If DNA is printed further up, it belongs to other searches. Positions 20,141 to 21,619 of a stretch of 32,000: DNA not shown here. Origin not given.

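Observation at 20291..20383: HycE-like C-terminal maturation tail on the NuoD-type subunit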

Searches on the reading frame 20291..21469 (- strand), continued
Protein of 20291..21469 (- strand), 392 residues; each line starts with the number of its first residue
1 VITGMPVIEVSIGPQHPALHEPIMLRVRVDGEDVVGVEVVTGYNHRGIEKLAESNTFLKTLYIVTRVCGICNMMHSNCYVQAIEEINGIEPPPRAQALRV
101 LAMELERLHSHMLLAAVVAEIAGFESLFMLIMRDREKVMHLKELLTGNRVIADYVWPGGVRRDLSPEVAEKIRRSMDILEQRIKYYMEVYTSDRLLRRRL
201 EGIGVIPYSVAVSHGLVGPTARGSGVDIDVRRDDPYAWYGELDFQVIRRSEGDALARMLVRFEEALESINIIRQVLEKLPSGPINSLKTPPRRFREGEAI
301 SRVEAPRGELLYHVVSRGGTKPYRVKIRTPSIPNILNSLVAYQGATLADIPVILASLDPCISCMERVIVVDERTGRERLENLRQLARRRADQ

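Call 36: find_encoding_contigs(protein=P0014, flank=6000, max_places=1)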
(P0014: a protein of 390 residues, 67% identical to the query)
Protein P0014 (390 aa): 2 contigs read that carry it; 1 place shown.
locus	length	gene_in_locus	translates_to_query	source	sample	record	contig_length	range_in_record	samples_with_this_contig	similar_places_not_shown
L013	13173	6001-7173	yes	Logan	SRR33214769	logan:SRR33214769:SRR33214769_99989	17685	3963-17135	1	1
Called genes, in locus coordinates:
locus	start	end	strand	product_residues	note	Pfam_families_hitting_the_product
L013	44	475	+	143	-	-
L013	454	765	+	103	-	-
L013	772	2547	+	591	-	PF00662:Proton_antipo_N, PF00361:Proton_antipo_M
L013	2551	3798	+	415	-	PF00361:Proton_antipo_M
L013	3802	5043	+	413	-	PF00361:Proton_antipo_M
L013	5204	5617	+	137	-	PF01058:Oxidored_q6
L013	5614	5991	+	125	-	PF00329:Complex1_30kDa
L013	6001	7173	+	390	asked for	PF00374:NiFeSe_Hases, PF00346:Complex1_49kDa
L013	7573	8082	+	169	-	-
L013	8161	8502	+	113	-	PF10805:DUF2730 (faint)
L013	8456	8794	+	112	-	-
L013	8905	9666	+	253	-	PF06157:DUF973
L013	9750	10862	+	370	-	-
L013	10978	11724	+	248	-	PF06157:DUF973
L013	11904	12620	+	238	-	PF06157:DUF973 (weak)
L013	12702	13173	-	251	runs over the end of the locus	PF03029:ATP_bind_1, PF13401:AAA_22 (faint)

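Call 40: find_homologous_proteins(query=A1, max_evalue=0.001)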
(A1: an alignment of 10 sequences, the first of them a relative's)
Query A1 (10 sequences) (157 aa, profile of the alignment): 2775 proteins with E <= 0.001 among 8000 candidates; the best 120 are listed.
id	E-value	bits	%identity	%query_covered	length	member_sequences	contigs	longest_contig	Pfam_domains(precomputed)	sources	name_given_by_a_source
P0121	7.7e-65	236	97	100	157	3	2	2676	PF01750.24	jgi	-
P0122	8.6e-65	236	84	100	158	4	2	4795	PF01750.24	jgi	-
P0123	4.9e-51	191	52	80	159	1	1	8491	-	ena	-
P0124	7.1e-51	190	33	86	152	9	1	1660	PF01750.24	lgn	-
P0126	6.4e-50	187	38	89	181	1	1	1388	PF01750.24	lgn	-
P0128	3.8e-49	185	37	89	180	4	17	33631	PF01750.24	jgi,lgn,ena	-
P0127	5.9e-47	178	36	94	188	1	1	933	PF01750.24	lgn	-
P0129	3.1e-43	166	32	85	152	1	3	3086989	PF01750.24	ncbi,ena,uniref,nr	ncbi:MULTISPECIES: hydrogenase maturation peptidase HycI [Vibrio]|uniref:Hydrogenase maturation pept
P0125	9.2e-43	164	38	83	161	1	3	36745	-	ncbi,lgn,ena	-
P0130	3.0e-40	156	31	94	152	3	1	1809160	PF01750.24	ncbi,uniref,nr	ncbi:hydrogenase maturation peptidase HycI [Photobacterium sp. J15]|uniref:hydrogenase maturation pe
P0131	1.7e-38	150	35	91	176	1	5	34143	PF01750.24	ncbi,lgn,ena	-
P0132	1.8e-38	150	33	86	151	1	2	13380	PF01750.24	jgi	jgi:hydrogenase 3 maturation protease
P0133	2.2e-38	150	30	90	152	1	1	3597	PF01750.24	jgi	jgi:hydrogenase 3 maturation protease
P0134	2.9e-38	149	32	87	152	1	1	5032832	PF01750.24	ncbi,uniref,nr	ncbi:hydrogenase maturation peptidase HycI [Dongshaea marina]|uniref:hydrogenase maturation peptidas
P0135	6.1e-38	148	32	92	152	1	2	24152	PF01750.24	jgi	jgi:hydrogenase 3 maturation protease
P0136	9.6e-38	148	33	86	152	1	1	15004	PF01750.24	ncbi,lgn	-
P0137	1.2e-37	147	29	87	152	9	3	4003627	PF01750.24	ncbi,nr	ncbi:hydrogenase maturation peptidase HycI [Vibrio spartinae]|nr:hydrogenase maturation peptidase Hy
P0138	9.6e-37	144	34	98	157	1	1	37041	PF01750.24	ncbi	ncbi:hydrogenase maturation peptidase HycI [Vibrio mediterranei]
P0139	1.7e-36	144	37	89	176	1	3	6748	PF01750.24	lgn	-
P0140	2.2e-36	143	27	89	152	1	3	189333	PF01750.24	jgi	-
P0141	2.5e-36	143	29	88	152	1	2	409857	PF01750.24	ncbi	ncbi:hydrogenase maturation peptidase HycI [Vibrio sp. PP-XX7]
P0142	2.6e-36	143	31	87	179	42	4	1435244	PF01750.24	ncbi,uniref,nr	ncbi:TPA: hydrogenase maturation peptidase HycI [Photobacterium damselae]|uniref:Hydrogenase maturat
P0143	3.3e-36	143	29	82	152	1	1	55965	PF01750.24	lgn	-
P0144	3.9e-36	142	30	85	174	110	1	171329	PF01750.24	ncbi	-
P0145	4.4e-36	142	28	88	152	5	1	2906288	PF01750.24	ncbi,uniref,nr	ncbi:hydrogenase maturation peptidase HycI [Vibrio marisflavi]|uniref:Hydrogenase 3 maturation prote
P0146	8.9e-36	141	41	48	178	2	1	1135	PF01750.24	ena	-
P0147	1.2e-35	141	28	94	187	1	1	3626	PF01750.24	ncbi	-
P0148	1.4e-35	141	31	88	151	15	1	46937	PF01750.24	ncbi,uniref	ncbi:hydrogenase maturation peptidase HycI [Vibrio mytili]|uniref:hydrogenase maturation peptidase H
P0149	1.6e-35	140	33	86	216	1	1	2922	PF01750.24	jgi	jgi:hydrogenase 3 maturation protease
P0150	2.0e-35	140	35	87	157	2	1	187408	PF01750.24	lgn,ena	-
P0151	2.5e-35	140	32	90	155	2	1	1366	PF01750.24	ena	-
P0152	3.0e-35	140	34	89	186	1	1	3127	PF01750.24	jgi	jgi:hydrogenase 3 maturation protease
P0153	3.3e-35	139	28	88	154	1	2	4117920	PF01750.24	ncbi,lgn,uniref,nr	ncbi:hydrogenase maturation peptidase HycI [Vibrio quintilis]|uniref:Hydrogenase 3 maturation protea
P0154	4.5e-35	139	36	47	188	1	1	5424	PF01750.24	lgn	-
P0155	4.7e-35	139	33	80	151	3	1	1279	PF01750.24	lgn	-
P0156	5.2e-35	139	29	87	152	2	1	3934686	PF01750.24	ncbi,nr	ncbi:hydrogenase maturation peptidase HycI [Vibrio aerogenes]|nr:hydrogenase maturation peptidase Hy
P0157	7.3e-35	138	36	88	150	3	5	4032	PF01750.24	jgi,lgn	jgi:hydrogenase 3 maturation protease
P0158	8.0e-35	138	41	48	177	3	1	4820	PF01750.24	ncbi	-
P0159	1.2e-34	138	32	89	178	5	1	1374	PF01750.24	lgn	-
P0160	2.6e-34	137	34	86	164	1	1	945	PF01750.24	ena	-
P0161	4.1e-34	136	36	87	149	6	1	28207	PF01750.24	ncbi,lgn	-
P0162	4.1e-34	136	32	88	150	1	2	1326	PF01750.24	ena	-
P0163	4.3e-34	136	36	88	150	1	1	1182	PF01750.24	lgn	-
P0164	4.8e-34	136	35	94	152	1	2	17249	PF01750.24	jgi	jgi:hydrogenase 3 maturation protease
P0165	8.7e-34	135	35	89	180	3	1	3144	PF01750.24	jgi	jgi:hydrogenase 3 maturation protease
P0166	1.2e-33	134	32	93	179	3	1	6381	PF01750.24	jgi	jgi:hydrogenase 3 maturation protease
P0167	1.6e-33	134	30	86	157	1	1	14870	PF01750.24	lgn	-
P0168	1.7e-33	134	34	86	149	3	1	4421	PF01750.24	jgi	-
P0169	1.7e-33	134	34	87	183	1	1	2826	PF01750.24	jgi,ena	-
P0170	2.6e-33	133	33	88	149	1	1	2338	PF01750.24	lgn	-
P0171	3.3e-33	133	32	93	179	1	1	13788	PF01750.24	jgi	jgi:hydrogenase 3 maturation protease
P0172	3.5e-33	133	33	85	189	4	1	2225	PF01750.24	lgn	-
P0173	3.9e-33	133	32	87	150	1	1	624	PF01750.24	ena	-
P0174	4.0e-33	133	33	88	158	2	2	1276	PF01750.24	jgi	jgi:hydrogenase 3 maturation protease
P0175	4.5e-33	132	40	50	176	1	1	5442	PF01750.24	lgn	-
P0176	4.7e-33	132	33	88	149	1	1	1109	PF01750.24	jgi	jgi:hydrogenase 3 maturation protease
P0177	5.2e-33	132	32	89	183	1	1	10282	PF01750.24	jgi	jgi:hydrogenase maturation protease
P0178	6.3e-33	132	32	85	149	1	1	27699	PF01750.24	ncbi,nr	ncbi:MAG TPA: hydrogenase maturation peptidase HycI, partial [Syntrophomonadaceae bacterium]|nr:hydr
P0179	6.6e-33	132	31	90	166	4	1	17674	PF01750.24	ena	-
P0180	7.1e-33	132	37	85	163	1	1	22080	PF01750.24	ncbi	-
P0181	8.1e-33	132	34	52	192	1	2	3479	PF01750.24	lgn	-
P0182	8.1e-33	132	33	81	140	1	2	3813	PF01750.24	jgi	-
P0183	8.6e-33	132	31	82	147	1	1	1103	PF01750.24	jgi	jgi:hydrogenase 3 maturation protease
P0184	9.6e-33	131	30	86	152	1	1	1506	PF01750.24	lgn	-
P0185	1.1e-32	131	27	83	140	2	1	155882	PF01750.24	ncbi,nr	ncbi:Hydrogenase 3 maturation protease [Vibrio mangrovi]|nr:Hydrogenase 3 maturation protease [Vibri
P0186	1.3e-32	131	32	90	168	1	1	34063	PF01750.24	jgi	jgi:hydrogenase 3 maturation protease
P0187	1.7e-32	131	32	88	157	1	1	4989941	PF01750.24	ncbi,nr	ncbi:MAG: hydrogenase maturation peptidase HycI [Anaerolineales bacterium]|nr:hydrogenase maturation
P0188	1.7e-32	131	36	90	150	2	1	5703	PF01750.24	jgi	jgi:hydrogenase 3 maturation protease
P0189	1.9e-32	130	37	83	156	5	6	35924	PF01750.24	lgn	-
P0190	2.0e-32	130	34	87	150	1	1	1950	PF01750.24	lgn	-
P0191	2.0e-32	130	33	87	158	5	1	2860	PF01750.24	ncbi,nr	ncbi:MAG TPA: hydrogenase maturation peptidase HycI [Anaerolineales bacterium]|nr:hydrogenase matura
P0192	2.1e-32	130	32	85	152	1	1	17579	PF01750.24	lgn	-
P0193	2.2e-32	130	32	88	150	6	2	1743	PF01750.24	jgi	-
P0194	2.2e-32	130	34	87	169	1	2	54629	PF01750.24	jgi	jgi:hydrogenase 3 maturation protease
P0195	2.3e-32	130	32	88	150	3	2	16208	PF01750.24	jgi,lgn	jgi:hydrogenase 3 maturation protease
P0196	2.4e-32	130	33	87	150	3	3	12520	PF01750.24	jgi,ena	jgi:hydrogenase 3 maturation protease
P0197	2.5e-32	130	32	88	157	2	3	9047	PF01750.24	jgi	jgi:hydrogenase 3 maturation protease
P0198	2.5e-32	130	34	88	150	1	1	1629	PF01750.24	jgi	jgi:hydrogenase 3 maturation protease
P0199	3.6e-32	130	30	87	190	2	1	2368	PF01750.24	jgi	jgi:hydrogenase 3 maturation protease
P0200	4.9e-32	129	38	77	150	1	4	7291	PF01750.24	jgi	jgi:hydrogenase 3 maturation protease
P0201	4.9e-32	129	36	86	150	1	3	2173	PF01750.24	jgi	jgi:hydrogenase 3 maturation protease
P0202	5.1e-32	129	32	88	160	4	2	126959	PF01750.24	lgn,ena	-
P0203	5.7e-32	129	32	89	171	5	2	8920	PF01750.24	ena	-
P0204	7.4e-32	129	34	87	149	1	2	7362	PF01750.24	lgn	-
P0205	7.6e-32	128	31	88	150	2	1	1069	PF01750.24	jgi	jgi:hydrogenase 3 maturation protease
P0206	7.9e-32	128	32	82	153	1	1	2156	PF01750.24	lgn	-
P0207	9.7e-32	128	27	85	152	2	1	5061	PF01750.24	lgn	-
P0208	1.0e-31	128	36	52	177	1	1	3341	PF01750.24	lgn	-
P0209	1.1e-31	128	34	90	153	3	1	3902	PF01750.24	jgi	jgi:hydrogenase 3 maturation protease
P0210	1.5e-31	128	25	87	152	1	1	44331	PF01750.24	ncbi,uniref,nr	ncbi:hydrogenase maturation peptidase HycI [Vibrio variabilis]|uniref:hydrogenase maturation peptida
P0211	1.7e-31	127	34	83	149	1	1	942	PF01750.24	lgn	-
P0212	1.8e-31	127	32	83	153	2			PF01750.24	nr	nr:hydrogenase maturation peptidase HycI [Ferrimonas balearica]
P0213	1.9e-31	127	38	48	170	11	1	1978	PF01750.24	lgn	-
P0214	2.3e-31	127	34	83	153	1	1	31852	PF01750.24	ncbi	-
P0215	2.5e-31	127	35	85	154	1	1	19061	PF01750.24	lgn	-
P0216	2.8e-31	127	31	87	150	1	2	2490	PF01750.24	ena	-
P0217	2.9e-31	127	33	81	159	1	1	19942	PF01750.24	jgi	jgi:hydrogenase 3 maturation protease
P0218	3.1e-31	127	33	85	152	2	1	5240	PF01750.24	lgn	-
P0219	4.2e-31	126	30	83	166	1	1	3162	PF01750.24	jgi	jgi:hydrogenase 3 maturation protease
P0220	4.2e-31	126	30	90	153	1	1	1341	PF01750.24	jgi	jgi:hydrogenase 3 maturation protease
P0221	4.6e-31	126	35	82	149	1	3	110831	PF01750.24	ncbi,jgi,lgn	jgi:hydrogenase 3 maturation protease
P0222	6.6e-31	125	36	87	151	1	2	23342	PF01750.24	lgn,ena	-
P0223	6.8e-31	125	32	83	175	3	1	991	PF01750.24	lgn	-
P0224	7.1e-31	125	32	85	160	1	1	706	PF01750.24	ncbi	-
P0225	7.5e-31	125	34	80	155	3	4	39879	PF01750.24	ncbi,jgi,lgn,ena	jgi:hydrogenase 3 maturation protease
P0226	7.8e-31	125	40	61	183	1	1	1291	PF01750.24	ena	-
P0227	9.6e-31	125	31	86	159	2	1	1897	PF01750.24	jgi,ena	jgi:hydrogenase 3 maturation protease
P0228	1.1e-30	125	31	87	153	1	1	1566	PF01750.24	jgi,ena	jgi:hydrogenase 3 maturation protease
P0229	1.2e-30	125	41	57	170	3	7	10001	PF01750.24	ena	-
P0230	1.3e-30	124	33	88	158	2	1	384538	PF01750.24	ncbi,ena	-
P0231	1.4e-30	124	35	88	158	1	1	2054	PF01750.24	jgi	jgi:hydrogenase maturation protease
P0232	1.7e-30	124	29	82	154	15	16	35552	PF01750.24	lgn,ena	-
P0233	1.9e-30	124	30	86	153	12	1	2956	PF01750.24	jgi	-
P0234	1.9e-30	124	31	77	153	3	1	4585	PF01750.24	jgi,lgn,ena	-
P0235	2.3e-30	124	30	87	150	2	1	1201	PF01750.24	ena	-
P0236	2.8e-30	123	38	47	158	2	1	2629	PF01750.24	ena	-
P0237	3.6e-30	123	33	87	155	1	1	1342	PF01750.24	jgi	jgi:hydrogenase 3 maturation protease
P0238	4.3e-30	123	36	84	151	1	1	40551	PF01750.24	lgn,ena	-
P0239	4.6e-30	123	32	87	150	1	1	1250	PF01750.24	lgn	-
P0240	6.6e-30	122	31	86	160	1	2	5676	PF01750.24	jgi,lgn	jgi:hydrogenase 3 maturation protease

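Call 41: list_cluster_members(proteins=[P0121, P0122, P0001])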
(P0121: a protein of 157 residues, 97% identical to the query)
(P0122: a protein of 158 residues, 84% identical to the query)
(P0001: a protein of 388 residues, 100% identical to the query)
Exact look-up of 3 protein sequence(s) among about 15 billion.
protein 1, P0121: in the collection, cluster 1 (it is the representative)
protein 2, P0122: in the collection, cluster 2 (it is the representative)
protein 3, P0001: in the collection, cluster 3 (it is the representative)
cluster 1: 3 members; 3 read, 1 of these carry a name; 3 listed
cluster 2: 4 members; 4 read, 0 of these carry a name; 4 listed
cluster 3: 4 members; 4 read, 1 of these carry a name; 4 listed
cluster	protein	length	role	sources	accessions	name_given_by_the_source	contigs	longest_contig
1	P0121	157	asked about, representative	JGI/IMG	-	-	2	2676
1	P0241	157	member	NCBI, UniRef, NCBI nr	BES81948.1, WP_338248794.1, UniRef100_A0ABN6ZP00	hydrogenase maturation protease [Pyrodictium abyssi] | Hydrogenase maturation protease n=1 Tax=Pyrodictium abyssi TaxID=54256 ... | hypothetical protein PABY_15150 [Pyrodictium abyssi]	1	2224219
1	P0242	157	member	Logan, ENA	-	-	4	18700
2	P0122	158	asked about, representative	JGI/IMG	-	-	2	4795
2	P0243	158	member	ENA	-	-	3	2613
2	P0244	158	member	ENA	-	-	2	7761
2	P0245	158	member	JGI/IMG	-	-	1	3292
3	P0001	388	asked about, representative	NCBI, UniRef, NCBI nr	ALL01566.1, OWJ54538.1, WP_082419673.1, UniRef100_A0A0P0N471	NADH-ubiquinone oxidoreductase chain D [Pyrodictium delaneyi] | NADH-quinone oxidoreductase subunit D n=1 Tax=Pyrodictium delaneyi TaxID=1273541 ... | nickel-dependent hydrogenase large subunit [Pyrodictium delaneyi]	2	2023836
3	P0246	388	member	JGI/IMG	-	-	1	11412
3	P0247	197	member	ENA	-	-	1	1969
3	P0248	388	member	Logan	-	-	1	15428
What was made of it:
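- The D protein is identical in two strains (call 41).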

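Call 44: search_protein_representatives(protein=window:20294-21469:-)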
Query: 392 residues. Proteins with E-value up to 0.001 (for the whole library): 10279; up to 1e-10: 4743; up to 1e-30: 981. The best 150 are listed.
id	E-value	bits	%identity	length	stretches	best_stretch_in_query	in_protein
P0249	1.1e-126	439.4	55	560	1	6-379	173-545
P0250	9.5e-126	436.3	54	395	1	7-387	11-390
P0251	4.0e-113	394.7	50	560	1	5-375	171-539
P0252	3.1e-109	381.9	52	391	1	10-387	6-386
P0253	6.8e-108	377.5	96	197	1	5-190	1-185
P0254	3.8e-107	375.1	48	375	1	7-370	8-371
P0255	1.0e-103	363.7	48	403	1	10-373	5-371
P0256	1.1e-103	363.7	47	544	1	11-377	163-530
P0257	3.3e-100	352.2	44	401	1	10-387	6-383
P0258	2.3e-98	346.1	47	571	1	10-371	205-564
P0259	4.7e-98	345.1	45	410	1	8-380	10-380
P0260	6.4e-97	341.4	40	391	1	11-386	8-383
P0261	1.1e-96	340.6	48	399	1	10-388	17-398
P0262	8.8e-96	337.7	46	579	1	3-370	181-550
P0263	2.9e-95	335.9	45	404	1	10-389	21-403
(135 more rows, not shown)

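Call 54: search_protein_families(library=pfam, proteins=[L002:11549-12019:+, L012:7532-7966:+, L013:7573-8082:+], max_evalue=5)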
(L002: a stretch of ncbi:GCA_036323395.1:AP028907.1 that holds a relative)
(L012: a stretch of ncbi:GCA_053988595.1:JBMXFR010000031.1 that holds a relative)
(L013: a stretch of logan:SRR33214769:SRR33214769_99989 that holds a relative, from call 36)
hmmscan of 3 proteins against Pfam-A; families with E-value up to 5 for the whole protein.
L002:11549-12019:+ (157 aa): 1 family
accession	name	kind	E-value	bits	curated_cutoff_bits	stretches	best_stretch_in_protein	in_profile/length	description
PF01750.23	HycI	-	7.2e-07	29.5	23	1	51-145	26-124/130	Hydrogenase maturation protease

L012:7532-7966:+ (145 aa): 2 families
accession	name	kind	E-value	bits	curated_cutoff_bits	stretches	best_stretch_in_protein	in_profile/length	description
PF01750.23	HycI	-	5.6e-05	23.4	23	1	57-122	33-100/130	Hydrogenase maturation protease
PF08023.17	Antimicrobial_2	-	4.4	8.4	22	1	29-44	12-27/33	Frog antimicrobial peptide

L013:7573-8082:+ (169 aa): 3 families
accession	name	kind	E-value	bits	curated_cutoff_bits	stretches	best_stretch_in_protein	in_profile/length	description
PF19770.4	DUF6256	-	0.072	13.7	25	1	89-130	37-76/109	Family of unknown function (DUF6256)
PF17248.7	DUF5317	-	0.11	13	25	1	24-102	7-80/151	Family of unknown function (DUF5317)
PF09656.15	PGPGW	-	2.9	8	23.3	1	135-164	20-49/53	Putative transmembrane protein (PGPGW)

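Call 56: search_protein_families(library=ncbifam, proteins=[L002:11549-12019:+, L012:7532-7966:+], max_evalue=0.01)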
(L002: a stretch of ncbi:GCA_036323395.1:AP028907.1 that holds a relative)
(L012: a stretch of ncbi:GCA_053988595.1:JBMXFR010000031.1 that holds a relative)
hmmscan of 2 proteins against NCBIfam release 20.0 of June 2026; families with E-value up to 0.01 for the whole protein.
L002:11549-12019:+ (157 aa): 6 families
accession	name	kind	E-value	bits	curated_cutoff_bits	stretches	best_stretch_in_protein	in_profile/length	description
TIGR00072.1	hydrog_prot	superfamily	8.5e-19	68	47.45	1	12-146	1-143/145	hydrogenase maturation protease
TIGR00142.1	hycI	equivalog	4.9e-12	45.8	119.1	1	12-149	2-143/146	hydrogenase maturation peptidase HycI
TIGR00130.1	frhD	equivalog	1.1e-05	25.6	134.95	1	10-144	4-143/153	coenzyme F420-reducing hydrogenase, FrhD protein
TIGR00140.1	hupD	subfamily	7.2e-05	22.8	151.8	1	11-95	1-90/151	HyaD/HybD family hydrogenase maturation endopeptidase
NF007616.0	PRK10264.1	equivalog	0.0026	17.4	261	1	8-89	3-87/195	hydrogenase 1 maturation protease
NF007777.0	PRK10466.1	equivalog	0.0096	15.7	190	0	10-87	2-83/164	HyaD/HybD family hydrogenase maturation endopeptidase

L012:7532-7966:+ (145 aa): 2 families
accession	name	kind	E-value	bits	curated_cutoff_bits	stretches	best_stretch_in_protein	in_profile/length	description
TIGR00072.1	hydrog_prot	superfamily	1.6e-09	37.9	47.45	1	12-122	1-115/145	hydrogenase maturation protease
TIGR00142.1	hycI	equivalog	1.6e-07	31.2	119.1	1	11-122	1-112/146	hydrogenase maturation peptidase HycI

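Call 57: predict_structure(alignment_id=A2)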
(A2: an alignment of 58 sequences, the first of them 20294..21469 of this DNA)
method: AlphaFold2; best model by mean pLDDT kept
length: 392 residues; sequences in the alignment: 58
mean_pLDDT: 88.4   pTM: 0.88
mean pLDDT of the five models: 88.4, 87.3, 85.5, 85.5, 84.8
residues with pLDDT >= 90: 257; 70-90: 94; 50-70: 32; < 50: 9
segments of 3 or more residues with pLDDT < 50: 15-18
pLDDT, mean of each block of 10 residues (from residue 1): 60 51 76 84 72 95 86 94 96 97 96 92 93 96 88 90 96 98 98 96 96 94 96 94 97 97 98 98 90 94 93 96 92 84 88 81 63 80 67 43
secondary structure, 60 per line:
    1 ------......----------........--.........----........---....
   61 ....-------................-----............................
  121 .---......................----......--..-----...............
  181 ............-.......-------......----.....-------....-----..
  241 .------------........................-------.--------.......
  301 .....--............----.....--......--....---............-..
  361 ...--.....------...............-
elements in order: E7-12 E23-30 E33-41 H46-53 H57-64 H72-87 H93-121 H125-146 H151-154 H166-192 H194-200 H208-213 H218-222 H230-233 H254-277 E294-305 E308-319 E324-328 H331-336 H339-342 H347-357 H359-363 E366-370 E377-381 H382-391
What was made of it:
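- AF2 predicts an ordered hairpin plus helix rather than disorder (call 57).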
